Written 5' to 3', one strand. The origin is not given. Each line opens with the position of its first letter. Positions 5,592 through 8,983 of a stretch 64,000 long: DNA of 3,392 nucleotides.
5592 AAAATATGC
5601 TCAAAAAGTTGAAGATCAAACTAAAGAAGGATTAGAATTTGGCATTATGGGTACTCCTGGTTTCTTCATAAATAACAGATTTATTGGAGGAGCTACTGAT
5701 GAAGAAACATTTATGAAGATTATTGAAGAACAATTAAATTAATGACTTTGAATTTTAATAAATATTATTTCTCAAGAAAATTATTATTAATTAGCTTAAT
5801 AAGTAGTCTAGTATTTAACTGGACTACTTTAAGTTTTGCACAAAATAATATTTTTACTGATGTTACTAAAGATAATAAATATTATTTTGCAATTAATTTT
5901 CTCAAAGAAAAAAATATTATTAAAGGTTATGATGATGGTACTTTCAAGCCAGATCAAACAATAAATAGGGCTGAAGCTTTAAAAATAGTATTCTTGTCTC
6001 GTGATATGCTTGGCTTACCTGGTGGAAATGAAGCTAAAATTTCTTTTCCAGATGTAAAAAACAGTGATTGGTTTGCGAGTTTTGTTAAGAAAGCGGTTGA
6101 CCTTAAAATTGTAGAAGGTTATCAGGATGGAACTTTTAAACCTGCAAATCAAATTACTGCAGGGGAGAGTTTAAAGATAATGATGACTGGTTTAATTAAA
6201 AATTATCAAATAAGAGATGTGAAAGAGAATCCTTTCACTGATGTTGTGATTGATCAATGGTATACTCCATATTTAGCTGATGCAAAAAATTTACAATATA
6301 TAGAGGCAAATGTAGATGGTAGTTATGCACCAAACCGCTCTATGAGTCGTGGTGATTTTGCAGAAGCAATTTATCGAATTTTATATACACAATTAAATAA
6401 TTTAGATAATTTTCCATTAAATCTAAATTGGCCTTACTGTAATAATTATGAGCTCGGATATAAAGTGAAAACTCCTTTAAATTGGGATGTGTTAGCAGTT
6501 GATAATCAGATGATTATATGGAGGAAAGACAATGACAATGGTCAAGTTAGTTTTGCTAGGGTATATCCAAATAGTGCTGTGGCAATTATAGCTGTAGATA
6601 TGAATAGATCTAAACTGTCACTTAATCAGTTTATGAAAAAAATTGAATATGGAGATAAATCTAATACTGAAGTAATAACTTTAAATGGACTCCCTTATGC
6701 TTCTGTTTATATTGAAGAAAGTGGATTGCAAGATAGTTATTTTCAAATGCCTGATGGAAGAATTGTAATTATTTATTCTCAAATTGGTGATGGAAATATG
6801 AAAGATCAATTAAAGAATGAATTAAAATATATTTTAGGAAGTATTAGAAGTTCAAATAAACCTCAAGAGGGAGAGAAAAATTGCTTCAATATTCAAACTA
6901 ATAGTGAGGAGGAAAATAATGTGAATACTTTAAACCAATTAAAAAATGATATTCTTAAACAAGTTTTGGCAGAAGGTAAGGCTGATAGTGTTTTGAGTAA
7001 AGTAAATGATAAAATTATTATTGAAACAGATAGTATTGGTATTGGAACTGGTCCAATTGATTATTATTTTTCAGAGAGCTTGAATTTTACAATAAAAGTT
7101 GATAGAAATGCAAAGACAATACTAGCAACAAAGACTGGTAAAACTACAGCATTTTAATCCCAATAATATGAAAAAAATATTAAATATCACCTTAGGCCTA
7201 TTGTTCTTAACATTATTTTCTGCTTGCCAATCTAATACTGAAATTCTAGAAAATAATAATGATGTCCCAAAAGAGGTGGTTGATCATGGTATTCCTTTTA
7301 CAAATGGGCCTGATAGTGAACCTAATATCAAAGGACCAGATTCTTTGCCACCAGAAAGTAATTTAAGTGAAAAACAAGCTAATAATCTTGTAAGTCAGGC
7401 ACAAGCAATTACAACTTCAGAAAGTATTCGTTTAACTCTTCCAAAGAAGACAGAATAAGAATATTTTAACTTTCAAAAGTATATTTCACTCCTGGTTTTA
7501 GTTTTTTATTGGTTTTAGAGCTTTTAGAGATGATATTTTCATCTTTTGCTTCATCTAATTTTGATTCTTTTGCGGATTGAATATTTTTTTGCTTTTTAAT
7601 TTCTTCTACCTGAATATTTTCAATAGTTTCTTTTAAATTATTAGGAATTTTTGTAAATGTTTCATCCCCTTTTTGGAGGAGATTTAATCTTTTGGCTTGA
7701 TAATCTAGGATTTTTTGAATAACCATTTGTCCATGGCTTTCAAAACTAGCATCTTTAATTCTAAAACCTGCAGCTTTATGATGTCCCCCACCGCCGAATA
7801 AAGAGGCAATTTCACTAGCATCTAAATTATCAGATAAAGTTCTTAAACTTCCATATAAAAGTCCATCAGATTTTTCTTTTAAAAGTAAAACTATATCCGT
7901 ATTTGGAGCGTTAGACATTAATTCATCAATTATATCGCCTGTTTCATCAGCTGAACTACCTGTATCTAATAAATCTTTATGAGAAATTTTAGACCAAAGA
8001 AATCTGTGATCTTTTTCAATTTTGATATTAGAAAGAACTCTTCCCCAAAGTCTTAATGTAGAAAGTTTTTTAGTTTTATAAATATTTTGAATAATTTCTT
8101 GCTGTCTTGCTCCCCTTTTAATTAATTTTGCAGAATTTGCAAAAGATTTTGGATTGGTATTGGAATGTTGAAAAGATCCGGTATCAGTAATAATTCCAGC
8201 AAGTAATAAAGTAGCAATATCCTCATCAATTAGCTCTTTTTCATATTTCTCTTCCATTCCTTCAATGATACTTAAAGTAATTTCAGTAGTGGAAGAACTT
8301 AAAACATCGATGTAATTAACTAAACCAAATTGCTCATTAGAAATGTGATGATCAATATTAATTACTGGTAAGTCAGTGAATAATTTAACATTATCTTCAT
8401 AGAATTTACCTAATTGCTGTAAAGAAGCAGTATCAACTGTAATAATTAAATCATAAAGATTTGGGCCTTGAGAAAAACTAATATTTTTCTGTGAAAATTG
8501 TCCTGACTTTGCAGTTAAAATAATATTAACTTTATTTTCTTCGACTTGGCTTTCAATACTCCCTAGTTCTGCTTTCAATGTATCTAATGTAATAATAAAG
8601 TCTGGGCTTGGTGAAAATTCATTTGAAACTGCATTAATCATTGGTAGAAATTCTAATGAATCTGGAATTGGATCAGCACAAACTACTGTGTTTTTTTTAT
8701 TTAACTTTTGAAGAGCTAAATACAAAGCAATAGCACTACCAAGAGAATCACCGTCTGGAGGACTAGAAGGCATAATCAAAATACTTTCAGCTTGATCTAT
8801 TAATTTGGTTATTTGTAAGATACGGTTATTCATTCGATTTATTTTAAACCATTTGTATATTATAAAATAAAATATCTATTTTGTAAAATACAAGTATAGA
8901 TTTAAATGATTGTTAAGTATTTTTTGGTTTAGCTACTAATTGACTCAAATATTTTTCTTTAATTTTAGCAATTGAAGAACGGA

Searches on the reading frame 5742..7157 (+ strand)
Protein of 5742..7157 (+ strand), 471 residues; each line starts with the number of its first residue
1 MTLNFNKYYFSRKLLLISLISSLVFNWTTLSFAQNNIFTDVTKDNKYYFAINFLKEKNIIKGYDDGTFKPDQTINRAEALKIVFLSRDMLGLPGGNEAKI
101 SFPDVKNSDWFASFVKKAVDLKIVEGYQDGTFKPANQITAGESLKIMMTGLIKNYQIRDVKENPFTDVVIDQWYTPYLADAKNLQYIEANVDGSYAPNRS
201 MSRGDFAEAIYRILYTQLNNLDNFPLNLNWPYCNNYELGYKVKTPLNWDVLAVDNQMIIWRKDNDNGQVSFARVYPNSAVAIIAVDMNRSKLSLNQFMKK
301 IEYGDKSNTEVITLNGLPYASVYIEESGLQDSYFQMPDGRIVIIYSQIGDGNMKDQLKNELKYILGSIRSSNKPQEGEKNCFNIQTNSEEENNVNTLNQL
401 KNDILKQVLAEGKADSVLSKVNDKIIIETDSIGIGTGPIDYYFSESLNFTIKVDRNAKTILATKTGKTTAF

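Call 52: search_protein_families(library=pfam, proteins=[window:5742-7157:+], max_evalue=0.001)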
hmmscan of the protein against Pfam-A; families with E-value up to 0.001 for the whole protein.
window:5742-7157:+ (471 aa): 1 family
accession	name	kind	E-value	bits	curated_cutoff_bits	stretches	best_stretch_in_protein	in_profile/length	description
PF00395.25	SLH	-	1.5e-32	111.8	20.8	3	101-139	1-39/44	S-layer homology domain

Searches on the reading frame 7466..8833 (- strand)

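Call 52: search_protein_families(library=pfam, proteins=[window:7466-8833:-], max_evalue=0.001)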
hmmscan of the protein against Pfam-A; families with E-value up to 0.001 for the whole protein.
window:7466-8833:- (455 aa): 2 families
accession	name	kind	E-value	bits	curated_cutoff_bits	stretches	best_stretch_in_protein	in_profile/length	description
PF01368.27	DHH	-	6.4e-20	72.1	28.1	1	18-214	2-125/125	DHH family, N-terminal domain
PF02272.25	DHHA1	-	3.1e-10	40.9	25.9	1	290-365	10-86/102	DHHA1 domain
